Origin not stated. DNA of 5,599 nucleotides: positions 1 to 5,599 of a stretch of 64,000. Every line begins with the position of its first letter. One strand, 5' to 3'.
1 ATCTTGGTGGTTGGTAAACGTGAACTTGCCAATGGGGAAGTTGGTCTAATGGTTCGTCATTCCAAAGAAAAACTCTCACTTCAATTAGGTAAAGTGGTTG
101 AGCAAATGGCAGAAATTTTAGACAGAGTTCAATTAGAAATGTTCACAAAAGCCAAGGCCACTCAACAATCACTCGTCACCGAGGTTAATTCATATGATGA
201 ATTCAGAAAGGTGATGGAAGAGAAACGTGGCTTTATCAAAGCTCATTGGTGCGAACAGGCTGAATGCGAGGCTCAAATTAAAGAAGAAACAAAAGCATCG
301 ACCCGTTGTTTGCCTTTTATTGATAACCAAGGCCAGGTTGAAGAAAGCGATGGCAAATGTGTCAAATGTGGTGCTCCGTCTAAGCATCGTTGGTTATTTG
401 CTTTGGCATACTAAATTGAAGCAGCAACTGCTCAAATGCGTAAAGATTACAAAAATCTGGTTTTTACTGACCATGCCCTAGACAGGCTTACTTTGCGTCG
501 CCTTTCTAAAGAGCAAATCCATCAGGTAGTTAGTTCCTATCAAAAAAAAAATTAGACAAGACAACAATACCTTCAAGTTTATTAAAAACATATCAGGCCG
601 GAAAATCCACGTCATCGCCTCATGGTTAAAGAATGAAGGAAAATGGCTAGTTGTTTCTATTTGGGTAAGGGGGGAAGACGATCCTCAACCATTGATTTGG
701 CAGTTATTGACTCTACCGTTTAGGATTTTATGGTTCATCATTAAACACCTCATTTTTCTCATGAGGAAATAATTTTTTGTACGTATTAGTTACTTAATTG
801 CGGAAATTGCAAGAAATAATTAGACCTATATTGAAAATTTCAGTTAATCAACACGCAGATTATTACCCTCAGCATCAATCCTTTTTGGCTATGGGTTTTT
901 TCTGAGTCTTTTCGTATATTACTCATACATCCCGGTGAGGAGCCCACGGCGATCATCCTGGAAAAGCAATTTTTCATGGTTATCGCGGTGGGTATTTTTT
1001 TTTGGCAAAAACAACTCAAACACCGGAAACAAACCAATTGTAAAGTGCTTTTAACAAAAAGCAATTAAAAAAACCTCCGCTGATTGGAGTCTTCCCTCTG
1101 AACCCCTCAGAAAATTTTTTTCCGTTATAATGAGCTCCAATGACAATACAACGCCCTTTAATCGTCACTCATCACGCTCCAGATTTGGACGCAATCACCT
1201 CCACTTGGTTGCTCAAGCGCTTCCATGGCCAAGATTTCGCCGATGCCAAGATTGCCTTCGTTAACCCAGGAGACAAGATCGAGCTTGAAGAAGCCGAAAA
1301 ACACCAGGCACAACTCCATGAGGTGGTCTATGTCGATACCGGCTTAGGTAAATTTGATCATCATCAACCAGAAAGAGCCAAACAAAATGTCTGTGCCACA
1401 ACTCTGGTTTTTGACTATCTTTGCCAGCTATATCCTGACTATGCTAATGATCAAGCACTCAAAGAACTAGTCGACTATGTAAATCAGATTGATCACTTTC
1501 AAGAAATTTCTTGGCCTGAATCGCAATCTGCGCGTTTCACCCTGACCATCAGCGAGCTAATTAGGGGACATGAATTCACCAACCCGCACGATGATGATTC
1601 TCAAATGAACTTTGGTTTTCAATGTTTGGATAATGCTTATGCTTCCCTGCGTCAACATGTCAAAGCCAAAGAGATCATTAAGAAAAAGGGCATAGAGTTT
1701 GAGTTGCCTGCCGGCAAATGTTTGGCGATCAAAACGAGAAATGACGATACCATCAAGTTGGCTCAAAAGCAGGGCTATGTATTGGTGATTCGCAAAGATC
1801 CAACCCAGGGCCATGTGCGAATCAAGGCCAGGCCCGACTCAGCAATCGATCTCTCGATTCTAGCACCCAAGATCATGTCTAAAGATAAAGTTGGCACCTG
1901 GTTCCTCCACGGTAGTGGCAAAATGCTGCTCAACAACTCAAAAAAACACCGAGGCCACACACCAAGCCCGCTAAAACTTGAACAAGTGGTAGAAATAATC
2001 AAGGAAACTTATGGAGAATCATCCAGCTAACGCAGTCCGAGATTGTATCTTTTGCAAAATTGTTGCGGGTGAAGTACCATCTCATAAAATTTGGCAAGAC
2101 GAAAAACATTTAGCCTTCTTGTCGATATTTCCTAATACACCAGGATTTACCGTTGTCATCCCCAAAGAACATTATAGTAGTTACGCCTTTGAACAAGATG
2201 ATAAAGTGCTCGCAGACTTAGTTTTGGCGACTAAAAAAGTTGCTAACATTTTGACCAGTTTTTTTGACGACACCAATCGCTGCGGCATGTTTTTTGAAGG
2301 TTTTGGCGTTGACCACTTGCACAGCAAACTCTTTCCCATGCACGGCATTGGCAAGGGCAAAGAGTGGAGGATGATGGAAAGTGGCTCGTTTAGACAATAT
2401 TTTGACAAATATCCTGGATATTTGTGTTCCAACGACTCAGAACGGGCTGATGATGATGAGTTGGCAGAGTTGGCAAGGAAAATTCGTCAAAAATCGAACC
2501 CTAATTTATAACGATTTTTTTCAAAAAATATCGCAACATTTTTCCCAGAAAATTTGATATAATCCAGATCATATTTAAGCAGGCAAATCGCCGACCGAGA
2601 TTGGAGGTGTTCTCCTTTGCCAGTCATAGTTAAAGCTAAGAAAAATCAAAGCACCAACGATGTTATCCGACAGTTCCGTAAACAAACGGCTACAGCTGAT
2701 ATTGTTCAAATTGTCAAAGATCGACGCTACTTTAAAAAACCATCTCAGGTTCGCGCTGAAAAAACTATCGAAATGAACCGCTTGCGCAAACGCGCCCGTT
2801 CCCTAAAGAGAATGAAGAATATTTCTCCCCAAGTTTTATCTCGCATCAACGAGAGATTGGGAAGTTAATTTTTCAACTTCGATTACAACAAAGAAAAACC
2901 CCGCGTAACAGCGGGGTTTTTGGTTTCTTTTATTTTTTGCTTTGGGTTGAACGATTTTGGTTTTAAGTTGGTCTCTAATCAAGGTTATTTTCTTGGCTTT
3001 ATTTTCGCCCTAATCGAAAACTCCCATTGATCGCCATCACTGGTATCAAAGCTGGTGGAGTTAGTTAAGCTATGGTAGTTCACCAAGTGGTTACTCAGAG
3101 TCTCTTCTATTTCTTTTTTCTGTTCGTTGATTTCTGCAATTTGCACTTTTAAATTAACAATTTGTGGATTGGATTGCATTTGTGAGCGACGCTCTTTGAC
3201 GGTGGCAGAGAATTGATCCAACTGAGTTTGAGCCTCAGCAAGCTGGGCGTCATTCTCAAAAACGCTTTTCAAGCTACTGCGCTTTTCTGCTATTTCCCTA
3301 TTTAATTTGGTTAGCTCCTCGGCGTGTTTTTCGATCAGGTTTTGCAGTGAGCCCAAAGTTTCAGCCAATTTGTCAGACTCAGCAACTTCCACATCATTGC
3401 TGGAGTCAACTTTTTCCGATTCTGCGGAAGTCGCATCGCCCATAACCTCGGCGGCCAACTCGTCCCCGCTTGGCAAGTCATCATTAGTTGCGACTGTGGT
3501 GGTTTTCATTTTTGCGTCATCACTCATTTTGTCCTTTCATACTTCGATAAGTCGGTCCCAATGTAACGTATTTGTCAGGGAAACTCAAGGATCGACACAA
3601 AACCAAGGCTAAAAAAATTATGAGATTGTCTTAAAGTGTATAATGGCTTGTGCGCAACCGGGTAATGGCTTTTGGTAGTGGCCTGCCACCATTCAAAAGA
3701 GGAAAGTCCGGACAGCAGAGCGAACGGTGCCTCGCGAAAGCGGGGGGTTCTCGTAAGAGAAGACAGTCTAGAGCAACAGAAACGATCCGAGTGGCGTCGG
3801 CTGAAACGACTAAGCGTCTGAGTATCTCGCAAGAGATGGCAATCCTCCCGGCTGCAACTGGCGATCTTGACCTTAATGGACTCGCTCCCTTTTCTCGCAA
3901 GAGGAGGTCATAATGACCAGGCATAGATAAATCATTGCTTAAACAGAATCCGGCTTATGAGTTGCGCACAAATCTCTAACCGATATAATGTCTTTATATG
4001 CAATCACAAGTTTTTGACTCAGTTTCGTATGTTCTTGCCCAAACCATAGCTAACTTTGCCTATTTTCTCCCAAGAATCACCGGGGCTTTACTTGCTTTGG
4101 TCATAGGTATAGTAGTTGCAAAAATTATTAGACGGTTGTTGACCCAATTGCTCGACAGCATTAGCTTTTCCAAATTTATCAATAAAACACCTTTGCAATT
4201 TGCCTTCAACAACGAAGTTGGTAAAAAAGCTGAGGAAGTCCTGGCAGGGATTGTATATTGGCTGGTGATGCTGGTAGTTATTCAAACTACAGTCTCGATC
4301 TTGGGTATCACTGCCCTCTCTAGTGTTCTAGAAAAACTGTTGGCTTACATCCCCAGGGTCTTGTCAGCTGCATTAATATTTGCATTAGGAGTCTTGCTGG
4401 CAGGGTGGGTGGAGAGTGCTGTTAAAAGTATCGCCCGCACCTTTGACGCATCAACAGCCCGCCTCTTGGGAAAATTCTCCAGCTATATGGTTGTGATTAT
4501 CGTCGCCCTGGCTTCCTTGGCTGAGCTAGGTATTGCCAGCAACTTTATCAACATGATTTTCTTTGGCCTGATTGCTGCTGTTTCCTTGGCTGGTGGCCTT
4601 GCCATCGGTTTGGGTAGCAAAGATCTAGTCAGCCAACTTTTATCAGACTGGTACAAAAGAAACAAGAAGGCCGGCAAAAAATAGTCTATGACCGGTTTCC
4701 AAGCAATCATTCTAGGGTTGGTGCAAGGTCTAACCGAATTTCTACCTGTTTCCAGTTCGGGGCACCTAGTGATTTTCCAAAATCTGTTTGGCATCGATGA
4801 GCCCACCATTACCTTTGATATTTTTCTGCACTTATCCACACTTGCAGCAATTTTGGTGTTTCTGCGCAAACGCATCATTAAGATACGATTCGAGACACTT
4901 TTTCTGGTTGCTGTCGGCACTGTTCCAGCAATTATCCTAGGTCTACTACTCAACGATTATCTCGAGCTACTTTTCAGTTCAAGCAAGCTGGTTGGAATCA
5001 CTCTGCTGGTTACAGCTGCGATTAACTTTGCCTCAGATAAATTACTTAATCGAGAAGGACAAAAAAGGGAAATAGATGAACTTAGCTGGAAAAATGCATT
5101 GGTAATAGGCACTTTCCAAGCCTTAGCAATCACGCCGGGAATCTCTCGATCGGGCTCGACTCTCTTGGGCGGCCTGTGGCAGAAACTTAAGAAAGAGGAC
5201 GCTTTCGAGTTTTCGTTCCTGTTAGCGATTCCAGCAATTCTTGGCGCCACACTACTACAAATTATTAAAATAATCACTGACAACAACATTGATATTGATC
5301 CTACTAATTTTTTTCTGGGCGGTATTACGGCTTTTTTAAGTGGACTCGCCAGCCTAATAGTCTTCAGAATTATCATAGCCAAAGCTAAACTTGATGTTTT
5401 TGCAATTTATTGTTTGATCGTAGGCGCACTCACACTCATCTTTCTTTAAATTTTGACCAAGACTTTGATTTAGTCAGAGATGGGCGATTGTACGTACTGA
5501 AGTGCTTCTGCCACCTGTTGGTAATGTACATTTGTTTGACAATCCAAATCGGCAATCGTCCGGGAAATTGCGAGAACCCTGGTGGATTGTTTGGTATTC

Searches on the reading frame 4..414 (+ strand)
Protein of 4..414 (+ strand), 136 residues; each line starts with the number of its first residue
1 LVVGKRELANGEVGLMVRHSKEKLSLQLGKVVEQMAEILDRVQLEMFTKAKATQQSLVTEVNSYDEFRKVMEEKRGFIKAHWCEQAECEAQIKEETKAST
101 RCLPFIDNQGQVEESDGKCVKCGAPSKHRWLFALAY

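Call 53: search_protein_families(library=pfam, proteins=[window:4-414:+], max_evalue=0.01)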
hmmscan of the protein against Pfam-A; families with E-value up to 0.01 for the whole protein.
window:4-414:+ (136 aa): 2 families
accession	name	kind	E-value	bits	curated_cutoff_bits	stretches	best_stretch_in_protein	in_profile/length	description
PF09180.16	ProRS-C_1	-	3.4e-24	85.2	31.5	1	64-136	1-71/71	Prolyl-tRNA synthetase, C-terminal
PF03129.25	HGTP_anticodon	-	0.008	16.8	21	0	2-36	58-92/94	Anticodon binding domain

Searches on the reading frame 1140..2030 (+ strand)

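Call 48: search_protein_families(library=pfam, proteins=[window:1140-2030:+], max_evalue=0.0001)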
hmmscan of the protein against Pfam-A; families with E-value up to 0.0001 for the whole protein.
window:1140-2030:+ (296 aa): 1 family
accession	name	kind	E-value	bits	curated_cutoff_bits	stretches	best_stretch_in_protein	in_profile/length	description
PF09828.14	ChrB_C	-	5.2e-05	24.1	25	0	9-168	2-130/132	ChrB, C-terminal domain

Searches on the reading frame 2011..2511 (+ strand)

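Call 48: search_protein_families(library=pfam, proteins=[window:2011-2511:+], max_evalue=0.0001)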
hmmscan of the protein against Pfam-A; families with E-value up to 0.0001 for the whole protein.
window:2011-2511:+ (166 aa): 2 families
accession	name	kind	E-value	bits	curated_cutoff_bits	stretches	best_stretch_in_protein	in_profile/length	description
PF01230.28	HIT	-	9.8e-10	39.4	21.5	1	20-105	2-90/98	HIT domain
PF11969.13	DcpS_C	-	8.5e-06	26.7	24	1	12-104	2-96/114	Scavenger mRNA decapping enzyme C-term binding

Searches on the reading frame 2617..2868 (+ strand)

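Call 53: search_protein_families(library=pfam, proteins=[window:2617-2868:+], max_evalue=0.01)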
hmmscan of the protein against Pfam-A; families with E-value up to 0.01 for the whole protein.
window:2617-2868:+ (83 aa): 1 family
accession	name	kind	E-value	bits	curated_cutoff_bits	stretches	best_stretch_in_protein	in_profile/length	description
PF01165.25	Ribosomal_S21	-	3.7e-07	30.2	27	1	5-55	2-52/55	Ribosomal protein S21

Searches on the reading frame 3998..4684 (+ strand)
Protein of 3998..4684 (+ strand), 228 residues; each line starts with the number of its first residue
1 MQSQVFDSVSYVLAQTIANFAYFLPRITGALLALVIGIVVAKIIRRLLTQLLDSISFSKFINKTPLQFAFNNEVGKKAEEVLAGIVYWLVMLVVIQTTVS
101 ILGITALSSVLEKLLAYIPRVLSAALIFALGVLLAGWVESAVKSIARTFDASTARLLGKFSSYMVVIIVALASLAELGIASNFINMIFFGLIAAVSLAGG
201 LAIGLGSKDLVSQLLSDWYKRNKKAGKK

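Call 48: search_protein_families(library=pfam, proteins=[window:3998-4684:+], max_evalue=0.0001)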
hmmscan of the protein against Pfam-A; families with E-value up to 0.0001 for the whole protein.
window:3998-4684:+ (228 aa): 1 family
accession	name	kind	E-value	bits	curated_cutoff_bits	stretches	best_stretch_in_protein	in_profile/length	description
PF05552.17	MS_channel_1st_1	-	1.3e-16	60.7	22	2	14-58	4-48/50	Mechanosensitive ion channel, conserved TM helix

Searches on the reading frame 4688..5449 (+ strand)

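Call 48: search_protein_families(library=pfam, proteins=[window:4688-5449:+], max_evalue=0.0001)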
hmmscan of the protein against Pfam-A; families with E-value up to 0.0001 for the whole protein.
window:4688-5449:+ (253 aa): 1 family
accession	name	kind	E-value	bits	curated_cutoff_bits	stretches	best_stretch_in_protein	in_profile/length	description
PF02673.24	BacA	-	1.9e-72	244.5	33.4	1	6-248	1-257/257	Bacitracin resistance protein BacA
